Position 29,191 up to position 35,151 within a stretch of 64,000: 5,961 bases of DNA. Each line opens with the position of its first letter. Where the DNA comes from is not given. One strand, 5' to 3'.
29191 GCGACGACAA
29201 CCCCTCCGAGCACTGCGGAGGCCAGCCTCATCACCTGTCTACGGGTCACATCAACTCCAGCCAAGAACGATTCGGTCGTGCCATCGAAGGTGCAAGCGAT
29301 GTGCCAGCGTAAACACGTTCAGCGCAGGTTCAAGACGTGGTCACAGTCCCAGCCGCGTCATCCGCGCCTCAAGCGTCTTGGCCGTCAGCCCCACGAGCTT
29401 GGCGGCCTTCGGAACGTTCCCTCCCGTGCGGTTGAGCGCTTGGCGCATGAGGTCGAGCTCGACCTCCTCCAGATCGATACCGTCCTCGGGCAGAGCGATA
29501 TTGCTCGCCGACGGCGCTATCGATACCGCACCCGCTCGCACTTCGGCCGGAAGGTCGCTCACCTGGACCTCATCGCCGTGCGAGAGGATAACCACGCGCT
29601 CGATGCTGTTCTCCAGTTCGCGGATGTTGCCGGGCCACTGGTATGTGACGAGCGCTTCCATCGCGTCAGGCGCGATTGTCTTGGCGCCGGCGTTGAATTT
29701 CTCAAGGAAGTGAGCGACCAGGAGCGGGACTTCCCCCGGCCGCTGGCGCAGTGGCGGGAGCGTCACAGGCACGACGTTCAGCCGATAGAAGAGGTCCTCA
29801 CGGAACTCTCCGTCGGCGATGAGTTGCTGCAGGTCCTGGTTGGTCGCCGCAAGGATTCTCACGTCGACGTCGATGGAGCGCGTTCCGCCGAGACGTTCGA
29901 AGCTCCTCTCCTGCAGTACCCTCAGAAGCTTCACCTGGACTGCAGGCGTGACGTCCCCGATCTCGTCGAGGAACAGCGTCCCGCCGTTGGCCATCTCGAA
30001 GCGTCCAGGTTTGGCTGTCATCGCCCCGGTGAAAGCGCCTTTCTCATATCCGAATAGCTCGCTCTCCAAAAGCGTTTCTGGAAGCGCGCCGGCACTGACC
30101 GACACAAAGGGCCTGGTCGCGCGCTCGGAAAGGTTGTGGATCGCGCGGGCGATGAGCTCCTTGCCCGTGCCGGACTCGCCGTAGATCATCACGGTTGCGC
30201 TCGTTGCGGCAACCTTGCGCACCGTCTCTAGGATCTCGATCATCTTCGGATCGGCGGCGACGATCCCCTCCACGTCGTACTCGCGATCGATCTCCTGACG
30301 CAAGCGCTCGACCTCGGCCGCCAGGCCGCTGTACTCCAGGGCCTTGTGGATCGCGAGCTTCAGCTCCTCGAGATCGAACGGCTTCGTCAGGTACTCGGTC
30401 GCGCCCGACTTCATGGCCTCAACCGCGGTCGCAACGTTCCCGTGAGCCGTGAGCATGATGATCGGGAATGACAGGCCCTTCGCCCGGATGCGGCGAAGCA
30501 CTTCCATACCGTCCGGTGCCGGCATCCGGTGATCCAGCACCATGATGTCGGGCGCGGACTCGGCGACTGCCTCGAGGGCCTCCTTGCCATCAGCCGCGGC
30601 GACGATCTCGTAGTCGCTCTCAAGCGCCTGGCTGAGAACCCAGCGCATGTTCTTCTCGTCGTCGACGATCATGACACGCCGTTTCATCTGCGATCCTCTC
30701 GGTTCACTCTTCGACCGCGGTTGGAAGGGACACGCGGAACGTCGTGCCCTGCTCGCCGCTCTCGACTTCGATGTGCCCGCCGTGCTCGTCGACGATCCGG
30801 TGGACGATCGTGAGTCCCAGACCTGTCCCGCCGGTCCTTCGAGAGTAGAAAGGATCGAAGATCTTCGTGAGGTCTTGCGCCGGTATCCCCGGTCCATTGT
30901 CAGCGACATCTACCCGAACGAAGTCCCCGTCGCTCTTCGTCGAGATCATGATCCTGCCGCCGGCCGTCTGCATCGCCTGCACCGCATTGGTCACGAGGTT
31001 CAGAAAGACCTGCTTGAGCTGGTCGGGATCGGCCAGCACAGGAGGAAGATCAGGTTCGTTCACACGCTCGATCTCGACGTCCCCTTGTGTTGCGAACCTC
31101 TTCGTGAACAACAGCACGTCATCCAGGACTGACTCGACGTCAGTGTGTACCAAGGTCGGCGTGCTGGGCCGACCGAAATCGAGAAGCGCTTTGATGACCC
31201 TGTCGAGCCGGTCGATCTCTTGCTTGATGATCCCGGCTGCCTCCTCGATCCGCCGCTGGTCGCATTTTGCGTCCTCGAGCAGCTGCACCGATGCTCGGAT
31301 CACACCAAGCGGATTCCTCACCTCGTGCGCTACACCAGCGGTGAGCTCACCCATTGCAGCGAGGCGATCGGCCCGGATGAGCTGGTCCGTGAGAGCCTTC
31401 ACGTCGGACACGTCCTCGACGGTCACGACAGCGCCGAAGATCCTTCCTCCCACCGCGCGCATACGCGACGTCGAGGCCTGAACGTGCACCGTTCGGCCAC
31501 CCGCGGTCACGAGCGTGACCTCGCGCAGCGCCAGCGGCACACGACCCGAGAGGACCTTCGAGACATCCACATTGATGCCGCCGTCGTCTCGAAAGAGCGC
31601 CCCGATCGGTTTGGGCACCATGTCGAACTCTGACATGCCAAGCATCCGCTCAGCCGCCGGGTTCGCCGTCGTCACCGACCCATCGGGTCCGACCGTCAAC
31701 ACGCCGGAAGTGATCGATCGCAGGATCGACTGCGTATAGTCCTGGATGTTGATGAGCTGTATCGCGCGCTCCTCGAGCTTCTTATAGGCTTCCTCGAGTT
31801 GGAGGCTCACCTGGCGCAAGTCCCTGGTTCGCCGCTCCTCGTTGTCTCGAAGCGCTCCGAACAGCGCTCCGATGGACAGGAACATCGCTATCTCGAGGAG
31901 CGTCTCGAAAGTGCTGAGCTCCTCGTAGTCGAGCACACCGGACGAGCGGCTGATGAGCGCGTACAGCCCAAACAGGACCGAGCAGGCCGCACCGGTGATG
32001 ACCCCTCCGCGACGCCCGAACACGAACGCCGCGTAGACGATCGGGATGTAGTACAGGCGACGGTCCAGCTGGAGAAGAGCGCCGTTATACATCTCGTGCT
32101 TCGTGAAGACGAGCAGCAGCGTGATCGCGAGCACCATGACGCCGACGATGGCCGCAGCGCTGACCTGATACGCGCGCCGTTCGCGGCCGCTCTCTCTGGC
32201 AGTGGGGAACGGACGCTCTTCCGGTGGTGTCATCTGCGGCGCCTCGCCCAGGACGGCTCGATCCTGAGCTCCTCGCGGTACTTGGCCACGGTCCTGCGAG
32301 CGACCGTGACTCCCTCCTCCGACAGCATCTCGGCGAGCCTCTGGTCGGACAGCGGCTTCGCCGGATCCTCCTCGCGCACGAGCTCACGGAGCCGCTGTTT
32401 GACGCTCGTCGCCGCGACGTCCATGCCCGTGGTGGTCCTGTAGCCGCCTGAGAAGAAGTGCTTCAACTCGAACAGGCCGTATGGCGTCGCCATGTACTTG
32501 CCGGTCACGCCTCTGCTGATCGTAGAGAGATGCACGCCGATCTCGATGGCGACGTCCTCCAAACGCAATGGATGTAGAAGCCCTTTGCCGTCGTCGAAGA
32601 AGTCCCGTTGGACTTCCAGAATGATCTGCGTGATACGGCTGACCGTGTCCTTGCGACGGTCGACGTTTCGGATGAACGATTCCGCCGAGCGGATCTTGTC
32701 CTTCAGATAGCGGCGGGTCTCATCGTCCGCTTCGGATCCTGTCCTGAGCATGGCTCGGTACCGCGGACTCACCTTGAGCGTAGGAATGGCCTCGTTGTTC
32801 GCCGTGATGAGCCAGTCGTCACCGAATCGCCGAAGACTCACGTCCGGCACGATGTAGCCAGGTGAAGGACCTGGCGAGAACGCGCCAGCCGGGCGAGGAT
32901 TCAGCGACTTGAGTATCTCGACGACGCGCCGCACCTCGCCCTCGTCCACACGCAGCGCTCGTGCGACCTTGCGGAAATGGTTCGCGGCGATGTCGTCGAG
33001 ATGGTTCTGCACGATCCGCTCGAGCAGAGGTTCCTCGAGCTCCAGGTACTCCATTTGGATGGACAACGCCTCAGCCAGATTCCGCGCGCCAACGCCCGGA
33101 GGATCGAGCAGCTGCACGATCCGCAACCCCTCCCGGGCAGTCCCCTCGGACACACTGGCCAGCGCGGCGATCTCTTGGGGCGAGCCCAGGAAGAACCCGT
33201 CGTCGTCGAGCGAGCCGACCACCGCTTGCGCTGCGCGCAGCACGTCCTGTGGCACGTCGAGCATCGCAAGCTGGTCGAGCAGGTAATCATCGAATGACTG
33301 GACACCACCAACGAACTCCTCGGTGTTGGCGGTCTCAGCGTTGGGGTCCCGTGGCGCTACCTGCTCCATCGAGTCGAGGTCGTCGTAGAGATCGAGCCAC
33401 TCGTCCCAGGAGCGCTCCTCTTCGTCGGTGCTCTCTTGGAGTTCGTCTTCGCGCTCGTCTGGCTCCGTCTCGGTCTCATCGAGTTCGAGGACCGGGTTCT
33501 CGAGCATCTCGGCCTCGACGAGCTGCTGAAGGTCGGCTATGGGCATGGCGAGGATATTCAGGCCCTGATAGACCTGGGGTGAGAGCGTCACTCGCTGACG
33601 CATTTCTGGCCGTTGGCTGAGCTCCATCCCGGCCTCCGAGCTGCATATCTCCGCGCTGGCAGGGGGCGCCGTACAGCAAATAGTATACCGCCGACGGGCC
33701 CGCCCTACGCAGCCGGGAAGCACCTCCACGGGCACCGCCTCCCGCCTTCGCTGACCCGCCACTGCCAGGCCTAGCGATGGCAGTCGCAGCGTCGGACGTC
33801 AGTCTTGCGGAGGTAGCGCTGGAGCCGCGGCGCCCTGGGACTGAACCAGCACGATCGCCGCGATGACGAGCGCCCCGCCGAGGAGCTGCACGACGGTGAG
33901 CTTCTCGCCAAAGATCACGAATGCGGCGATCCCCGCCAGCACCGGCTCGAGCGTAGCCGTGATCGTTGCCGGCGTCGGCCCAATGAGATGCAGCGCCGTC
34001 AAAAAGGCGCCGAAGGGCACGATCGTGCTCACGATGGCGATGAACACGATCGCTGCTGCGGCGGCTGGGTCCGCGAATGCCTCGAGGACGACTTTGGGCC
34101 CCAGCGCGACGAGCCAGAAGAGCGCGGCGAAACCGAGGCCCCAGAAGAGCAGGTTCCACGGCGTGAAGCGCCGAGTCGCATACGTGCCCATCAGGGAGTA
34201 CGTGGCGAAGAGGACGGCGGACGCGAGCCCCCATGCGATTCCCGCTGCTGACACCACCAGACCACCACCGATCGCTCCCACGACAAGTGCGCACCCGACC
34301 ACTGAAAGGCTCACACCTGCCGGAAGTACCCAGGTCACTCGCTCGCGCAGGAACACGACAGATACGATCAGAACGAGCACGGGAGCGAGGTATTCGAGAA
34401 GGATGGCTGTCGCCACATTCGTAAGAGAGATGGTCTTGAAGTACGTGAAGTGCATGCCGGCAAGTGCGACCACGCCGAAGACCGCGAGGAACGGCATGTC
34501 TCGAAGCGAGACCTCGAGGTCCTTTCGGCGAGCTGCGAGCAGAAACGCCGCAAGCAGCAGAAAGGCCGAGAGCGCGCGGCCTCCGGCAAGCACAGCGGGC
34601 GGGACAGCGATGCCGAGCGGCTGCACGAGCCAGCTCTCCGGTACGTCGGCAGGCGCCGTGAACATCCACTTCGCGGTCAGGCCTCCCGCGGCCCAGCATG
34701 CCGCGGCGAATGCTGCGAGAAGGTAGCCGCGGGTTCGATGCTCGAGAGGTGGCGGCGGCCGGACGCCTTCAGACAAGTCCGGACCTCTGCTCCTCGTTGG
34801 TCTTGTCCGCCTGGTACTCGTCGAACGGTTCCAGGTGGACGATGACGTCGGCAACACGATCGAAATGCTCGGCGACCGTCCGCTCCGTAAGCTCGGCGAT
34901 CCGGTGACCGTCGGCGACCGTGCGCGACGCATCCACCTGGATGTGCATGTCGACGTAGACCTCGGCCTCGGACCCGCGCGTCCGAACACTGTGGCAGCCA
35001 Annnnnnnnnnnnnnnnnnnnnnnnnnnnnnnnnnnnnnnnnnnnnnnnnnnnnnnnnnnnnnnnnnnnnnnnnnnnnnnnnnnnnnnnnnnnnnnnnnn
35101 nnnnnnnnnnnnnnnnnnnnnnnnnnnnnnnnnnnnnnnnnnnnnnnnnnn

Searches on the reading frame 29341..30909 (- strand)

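Call 39: search_protein_families(library=pfam, proteins=[window:29341-30909:-], max_evalue=0.00001)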
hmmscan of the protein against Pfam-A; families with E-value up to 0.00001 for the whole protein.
window:29341-30909:- (522 aa): 7 families
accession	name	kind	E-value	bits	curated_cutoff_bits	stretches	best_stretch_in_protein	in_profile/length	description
PF00158.32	Sigma54_activat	-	3.9e-71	238.6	20.2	1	216-382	1-167/168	Sigma-54 interaction domain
PF00072.30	Response_reg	-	1.8e-31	109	30.2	1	79-187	1-110/111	Response regulator receiver domain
PF25601.1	AAA_lid_14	-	2.8e-23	82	27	1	388-463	1-80/87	AAA+ ATPase lid domain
PF14532.12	Sigma54_activ_2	-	1.3e-19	71.2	25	1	218-387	2-138/138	Sigma-54 interaction domain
PF02954.25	HTH_8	-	3.5e-11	43.1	22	1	480-519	2-41/42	Bacterial regulatory protein, Fis family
PF07728.20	AAA_5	-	7.3e-09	36.2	22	1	240-358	2-123/139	AAA domain (dynein-related subfamily)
PF07724.20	AAA_2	-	6.5e-06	26.7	27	0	238-353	4-119/166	AAA domain (Cdc48 subfamily)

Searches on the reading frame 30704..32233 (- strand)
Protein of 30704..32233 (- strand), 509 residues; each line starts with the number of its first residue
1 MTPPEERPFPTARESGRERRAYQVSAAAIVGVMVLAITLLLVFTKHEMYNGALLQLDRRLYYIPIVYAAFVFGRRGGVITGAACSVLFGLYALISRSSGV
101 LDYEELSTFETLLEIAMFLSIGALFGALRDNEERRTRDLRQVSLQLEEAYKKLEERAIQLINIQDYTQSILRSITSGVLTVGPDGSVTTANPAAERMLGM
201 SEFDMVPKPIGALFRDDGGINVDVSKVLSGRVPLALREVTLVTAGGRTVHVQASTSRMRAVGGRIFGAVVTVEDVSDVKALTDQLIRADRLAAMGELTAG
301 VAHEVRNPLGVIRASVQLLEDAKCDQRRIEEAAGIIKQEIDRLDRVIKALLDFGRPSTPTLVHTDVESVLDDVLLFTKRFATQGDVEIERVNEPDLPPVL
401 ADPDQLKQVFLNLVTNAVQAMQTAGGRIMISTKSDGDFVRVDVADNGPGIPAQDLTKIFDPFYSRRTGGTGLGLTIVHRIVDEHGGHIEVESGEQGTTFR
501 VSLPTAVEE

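Call 39: search_protein_families(library=pfam, proteins=[window:30704-32233:-], max_evalue=0.00001)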
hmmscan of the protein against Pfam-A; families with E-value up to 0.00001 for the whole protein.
window:30704-32233:- (509 aa): 6 families
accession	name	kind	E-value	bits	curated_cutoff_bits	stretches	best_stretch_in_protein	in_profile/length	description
PF02518.31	HATPase_c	-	1.3e-31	109.8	26.4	1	402-505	2-109/111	Histidine kinase-, DNA gyrase B-, and HSP90-like ATPase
PF00512.31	HisKA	-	6e-14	52.3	26.9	1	294-356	2-63/66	His Kinase A (phospho-acceptor) domain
PF08448.16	PAS_4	-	9.3e-11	42.4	23.1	1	172-279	2-109/110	PAS fold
PF13426.13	PAS_9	-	2.4e-10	41.1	27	1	177-277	3-103/103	PAS domain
PF00989.32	PAS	-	4.3e-09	36.8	22.6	1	168-275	4-113/113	PAS fold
PF13581.12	HATPase_c_2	-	1.1e-06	29.1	27.4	1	413-502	39-126/127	Histidine kinase-like ATPase domain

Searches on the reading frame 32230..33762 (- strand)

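Call 39: search_protein_families(library=pfam, proteins=[window:32230-33762:-], max_evalue=0.00001)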
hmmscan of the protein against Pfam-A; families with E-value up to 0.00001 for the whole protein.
window:32230-33762:- (510 aa): 3 families
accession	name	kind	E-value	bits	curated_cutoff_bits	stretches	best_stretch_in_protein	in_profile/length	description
PF04552.19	Sigma54_DBD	-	1e-55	188.3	22.8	1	351-509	2-160/160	Sigma-54, DNA binding domain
PF04963.19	Sigma54_CBD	-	4.7e-49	167.1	22.9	1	147-335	2-185/185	Sigma-54 factor, core binding domain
PF00309.25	Sigma54_AID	-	8.8e-12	45.1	23.8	1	49-94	1-46/46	Sigma-54 factor, Activator interacting domain (AID)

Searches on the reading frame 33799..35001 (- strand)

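Call 39: search_protein_families(library=pfam, proteins=[window:33799-35001:-], max_evalue=0.00001)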
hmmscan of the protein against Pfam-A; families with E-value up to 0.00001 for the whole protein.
window:33799-35001:- (400 aa): 1 family
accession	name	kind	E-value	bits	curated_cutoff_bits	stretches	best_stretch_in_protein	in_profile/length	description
PF00892.27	EamA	-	7.7e-34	117.3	28.2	2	253-386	2-133/135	EamA-like transporter family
